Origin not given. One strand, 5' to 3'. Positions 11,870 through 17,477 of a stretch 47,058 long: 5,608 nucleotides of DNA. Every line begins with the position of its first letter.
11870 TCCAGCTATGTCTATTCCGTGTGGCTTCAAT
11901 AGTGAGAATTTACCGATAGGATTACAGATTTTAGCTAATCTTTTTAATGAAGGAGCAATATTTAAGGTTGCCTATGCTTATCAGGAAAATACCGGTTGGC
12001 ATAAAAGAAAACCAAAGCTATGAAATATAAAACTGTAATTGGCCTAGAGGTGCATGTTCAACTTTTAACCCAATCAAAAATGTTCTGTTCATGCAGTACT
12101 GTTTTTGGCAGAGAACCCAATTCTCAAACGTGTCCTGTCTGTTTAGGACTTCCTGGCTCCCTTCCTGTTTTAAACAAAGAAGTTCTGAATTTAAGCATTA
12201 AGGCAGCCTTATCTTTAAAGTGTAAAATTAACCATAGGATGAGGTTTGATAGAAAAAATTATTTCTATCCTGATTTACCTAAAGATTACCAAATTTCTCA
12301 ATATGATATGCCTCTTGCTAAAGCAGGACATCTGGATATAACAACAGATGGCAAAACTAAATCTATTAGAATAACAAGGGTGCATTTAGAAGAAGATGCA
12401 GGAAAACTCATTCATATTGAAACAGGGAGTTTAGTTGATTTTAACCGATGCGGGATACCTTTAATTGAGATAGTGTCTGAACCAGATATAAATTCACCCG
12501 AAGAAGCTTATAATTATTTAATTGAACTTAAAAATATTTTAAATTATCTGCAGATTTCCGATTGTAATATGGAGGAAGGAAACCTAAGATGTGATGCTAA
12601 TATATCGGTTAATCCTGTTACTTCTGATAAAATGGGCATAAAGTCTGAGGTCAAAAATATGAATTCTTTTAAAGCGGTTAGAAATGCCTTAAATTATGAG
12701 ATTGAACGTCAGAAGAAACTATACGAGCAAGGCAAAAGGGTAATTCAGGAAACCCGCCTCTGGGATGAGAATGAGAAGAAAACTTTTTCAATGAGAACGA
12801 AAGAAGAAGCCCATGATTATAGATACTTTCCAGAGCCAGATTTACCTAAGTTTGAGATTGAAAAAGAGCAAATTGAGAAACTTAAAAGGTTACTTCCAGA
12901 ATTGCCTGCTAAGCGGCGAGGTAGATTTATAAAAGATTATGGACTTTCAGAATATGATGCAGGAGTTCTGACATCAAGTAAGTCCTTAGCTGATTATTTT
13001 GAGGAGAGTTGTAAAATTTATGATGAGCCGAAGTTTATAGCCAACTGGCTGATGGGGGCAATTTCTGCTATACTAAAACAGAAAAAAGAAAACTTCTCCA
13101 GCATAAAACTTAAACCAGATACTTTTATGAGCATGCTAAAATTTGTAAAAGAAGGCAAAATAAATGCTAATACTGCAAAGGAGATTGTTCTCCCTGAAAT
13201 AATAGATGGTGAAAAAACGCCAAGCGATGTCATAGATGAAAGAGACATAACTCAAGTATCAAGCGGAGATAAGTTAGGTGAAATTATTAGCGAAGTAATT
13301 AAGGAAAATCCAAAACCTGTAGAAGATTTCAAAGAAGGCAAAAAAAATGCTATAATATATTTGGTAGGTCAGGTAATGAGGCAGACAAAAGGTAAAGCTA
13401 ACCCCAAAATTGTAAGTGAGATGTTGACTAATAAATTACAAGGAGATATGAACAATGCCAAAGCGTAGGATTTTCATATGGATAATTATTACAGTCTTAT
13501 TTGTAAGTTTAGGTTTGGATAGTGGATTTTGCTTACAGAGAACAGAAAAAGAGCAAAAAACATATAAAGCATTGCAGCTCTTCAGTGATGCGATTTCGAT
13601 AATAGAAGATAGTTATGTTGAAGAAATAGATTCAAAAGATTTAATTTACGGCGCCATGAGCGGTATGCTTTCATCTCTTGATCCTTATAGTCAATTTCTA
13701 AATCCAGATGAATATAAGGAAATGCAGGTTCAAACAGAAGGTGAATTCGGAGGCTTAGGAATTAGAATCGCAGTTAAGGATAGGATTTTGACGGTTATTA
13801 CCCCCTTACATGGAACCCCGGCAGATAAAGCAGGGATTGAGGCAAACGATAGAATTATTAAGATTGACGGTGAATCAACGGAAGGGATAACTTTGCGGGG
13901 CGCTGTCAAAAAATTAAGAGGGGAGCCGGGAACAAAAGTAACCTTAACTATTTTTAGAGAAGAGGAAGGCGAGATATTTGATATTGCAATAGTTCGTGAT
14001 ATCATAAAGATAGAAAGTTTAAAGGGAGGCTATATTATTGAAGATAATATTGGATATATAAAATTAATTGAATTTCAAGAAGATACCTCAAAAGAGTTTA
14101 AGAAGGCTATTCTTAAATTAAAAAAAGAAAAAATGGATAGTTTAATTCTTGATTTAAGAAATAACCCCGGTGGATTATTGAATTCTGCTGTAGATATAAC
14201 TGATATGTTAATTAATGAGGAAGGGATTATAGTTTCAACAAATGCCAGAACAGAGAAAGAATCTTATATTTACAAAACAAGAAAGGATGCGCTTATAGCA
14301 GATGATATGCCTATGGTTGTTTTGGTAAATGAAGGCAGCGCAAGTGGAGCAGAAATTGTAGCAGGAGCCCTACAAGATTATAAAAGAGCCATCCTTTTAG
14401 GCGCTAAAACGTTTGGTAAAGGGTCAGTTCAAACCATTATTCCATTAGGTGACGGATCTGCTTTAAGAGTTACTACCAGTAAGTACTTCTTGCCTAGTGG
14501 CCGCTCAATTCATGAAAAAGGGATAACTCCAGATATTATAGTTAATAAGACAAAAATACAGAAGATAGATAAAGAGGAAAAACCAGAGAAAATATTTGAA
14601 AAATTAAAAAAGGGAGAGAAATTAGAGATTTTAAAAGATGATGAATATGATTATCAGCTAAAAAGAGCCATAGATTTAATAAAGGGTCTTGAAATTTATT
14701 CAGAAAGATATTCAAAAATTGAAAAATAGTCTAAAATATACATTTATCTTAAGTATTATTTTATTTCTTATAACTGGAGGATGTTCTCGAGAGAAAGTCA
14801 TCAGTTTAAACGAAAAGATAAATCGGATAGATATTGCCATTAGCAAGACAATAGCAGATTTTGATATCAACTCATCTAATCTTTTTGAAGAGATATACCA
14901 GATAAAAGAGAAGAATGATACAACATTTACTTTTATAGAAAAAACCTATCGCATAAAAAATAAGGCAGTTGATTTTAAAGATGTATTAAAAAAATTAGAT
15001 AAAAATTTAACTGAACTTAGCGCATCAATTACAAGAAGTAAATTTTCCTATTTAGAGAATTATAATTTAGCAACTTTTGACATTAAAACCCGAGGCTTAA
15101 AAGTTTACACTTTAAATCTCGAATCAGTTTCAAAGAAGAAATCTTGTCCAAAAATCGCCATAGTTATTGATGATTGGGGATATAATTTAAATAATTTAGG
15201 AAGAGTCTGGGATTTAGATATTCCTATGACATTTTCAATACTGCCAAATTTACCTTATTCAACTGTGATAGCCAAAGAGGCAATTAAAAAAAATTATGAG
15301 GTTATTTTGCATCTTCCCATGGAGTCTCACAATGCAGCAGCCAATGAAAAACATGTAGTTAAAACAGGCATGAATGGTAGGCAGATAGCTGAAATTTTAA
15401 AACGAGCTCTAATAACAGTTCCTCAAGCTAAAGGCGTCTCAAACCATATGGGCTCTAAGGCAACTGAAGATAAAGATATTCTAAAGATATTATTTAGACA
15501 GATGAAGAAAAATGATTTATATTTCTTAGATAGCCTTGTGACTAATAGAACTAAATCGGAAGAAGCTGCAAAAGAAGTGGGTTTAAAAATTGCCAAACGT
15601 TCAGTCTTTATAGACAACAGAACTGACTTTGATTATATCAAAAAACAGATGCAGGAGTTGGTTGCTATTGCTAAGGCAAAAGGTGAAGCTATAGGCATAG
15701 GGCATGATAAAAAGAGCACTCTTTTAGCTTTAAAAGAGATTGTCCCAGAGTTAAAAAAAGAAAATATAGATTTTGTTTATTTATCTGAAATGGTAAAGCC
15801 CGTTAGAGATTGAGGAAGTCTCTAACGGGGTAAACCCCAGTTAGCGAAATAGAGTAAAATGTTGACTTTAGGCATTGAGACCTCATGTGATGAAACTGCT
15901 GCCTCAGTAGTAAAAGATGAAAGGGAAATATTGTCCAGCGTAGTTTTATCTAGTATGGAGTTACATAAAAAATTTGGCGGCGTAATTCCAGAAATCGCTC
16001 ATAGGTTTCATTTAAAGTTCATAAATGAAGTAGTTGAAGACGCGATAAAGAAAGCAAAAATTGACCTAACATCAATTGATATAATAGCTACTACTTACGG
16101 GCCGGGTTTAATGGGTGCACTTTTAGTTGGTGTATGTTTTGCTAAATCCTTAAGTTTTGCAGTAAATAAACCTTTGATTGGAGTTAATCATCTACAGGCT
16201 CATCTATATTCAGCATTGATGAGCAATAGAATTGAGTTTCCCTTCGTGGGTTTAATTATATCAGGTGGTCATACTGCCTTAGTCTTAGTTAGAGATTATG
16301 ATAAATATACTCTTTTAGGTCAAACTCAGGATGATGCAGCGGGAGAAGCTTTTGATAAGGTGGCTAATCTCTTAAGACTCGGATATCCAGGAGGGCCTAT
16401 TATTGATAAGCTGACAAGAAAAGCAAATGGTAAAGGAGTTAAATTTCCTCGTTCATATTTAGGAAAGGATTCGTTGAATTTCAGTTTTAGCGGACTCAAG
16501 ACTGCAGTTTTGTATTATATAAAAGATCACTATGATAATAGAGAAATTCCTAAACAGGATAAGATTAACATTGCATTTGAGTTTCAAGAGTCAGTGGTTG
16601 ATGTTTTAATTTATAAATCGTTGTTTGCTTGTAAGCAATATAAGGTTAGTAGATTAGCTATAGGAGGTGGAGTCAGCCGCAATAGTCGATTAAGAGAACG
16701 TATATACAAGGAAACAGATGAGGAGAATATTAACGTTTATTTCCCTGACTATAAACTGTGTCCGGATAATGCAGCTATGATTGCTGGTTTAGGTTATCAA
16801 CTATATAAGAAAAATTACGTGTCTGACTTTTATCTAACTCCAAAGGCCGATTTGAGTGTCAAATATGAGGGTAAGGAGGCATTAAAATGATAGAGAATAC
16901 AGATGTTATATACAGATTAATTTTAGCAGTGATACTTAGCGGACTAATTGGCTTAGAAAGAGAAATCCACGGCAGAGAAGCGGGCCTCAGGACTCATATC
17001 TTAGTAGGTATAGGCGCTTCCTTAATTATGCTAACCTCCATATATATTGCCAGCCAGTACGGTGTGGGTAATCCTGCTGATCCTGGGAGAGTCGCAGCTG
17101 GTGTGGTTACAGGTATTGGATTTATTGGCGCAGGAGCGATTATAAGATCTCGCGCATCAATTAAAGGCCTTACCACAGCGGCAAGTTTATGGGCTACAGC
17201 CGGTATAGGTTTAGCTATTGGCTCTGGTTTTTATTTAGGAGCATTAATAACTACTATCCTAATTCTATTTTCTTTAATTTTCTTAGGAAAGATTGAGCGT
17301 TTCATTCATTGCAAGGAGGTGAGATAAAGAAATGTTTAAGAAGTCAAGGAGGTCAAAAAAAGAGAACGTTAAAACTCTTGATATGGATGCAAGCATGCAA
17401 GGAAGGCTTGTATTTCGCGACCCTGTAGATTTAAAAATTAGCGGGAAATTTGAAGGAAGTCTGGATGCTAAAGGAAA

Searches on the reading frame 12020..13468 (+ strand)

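Call 82: search_protein_families(library=pfam, proteins=[window:12020-13468:+], max_evalue=0.00001)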
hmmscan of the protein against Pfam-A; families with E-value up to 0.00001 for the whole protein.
window:12020-13468:+ (482 aa): 2 families
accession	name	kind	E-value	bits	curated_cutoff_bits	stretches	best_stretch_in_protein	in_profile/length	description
PF02934.20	GatB_N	-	1.4e-124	415.2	23.4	1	5-286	1-277/277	GatB/GatE catalytic domain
PF02637.23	GatB_Yqey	-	7.3e-44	149.7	27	1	325-473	1-148/148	GatB domain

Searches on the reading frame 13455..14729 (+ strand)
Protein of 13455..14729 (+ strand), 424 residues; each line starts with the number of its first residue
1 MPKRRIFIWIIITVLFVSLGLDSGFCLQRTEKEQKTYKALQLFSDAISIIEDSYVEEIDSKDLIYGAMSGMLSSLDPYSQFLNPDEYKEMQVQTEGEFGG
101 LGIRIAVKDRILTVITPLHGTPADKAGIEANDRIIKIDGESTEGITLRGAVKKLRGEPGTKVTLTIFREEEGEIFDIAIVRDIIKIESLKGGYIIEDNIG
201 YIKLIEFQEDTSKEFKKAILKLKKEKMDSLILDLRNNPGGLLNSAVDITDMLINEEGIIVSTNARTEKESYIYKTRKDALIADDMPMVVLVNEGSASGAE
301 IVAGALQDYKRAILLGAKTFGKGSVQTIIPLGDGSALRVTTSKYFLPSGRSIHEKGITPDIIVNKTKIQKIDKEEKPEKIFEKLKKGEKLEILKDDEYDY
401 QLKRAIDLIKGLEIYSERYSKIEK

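Call 82: search_protein_families(library=pfam, proteins=[window:13455-14729:+], max_evalue=0.00001)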
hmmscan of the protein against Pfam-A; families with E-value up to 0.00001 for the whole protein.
window:13455-14729:+ (424 aa): 5 families
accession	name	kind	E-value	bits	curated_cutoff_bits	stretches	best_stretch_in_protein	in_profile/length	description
PF03572.23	Peptidase_S41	-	4e-59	199.3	24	1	198-363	1-165/165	Peptidase family S41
PF00595.29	PDZ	-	5.5e-12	46.3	23.2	1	92-166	4-80/81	PDZ domain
PF22694.1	CtpB_N-like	-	1.5e-11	45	27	1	29-83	27-82/85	Activating protease CtpB N-terminal domain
PF17820.7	PDZ_6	-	1.7e-10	40.9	27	1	120-166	8-52/54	PDZ domain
PF13180.12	PDZ_2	-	3.8e-10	40.3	27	1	99-177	1-78/80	PDZ domain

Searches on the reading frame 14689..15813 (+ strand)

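Call 82: search_protein_families(library=pfam, proteins=[window:14689-15813:+], max_evalue=0.00001)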
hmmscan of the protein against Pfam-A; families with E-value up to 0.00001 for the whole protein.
window:14689-15813:+ (374 aa): 1 family
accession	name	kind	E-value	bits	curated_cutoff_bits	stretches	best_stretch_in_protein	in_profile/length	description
PF04748.18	Polysacc_deac_2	-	1.9e-67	226.9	27.5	1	158-369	1-212/212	Divergent polysaccharide deacetylase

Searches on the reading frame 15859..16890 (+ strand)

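Call 82: search_protein_families(library=pfam, proteins=[window:15859-16890:+], max_evalue=0.00001)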
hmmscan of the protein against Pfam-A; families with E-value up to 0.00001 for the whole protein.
window:15859-16890:+ (343 aa): 2 families
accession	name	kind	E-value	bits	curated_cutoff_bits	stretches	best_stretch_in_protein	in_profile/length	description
PF00814.31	TsaD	-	1.5e-91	307.2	24.8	1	23-309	1-263/264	tRNA N6-adenosine threonylcarbamoyltransferase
PF22521.2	HypF_C_2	-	1.8e-07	31.6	27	1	232-303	163-233/241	Carbamoyltransferase, Kae1-like Domain, second subdomain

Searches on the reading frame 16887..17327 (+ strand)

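Call 82: search_protein_families(library=pfam, proteins=[window:16887-17327:+], max_evalue=0.00001)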
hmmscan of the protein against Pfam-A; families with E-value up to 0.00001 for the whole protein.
window:16887-17327:+ (146 aa): 1 family
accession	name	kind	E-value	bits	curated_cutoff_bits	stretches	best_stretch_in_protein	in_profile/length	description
PF02308.21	MgtC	-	1e-40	139.2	31.4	1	11-138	1-120/121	MgtC family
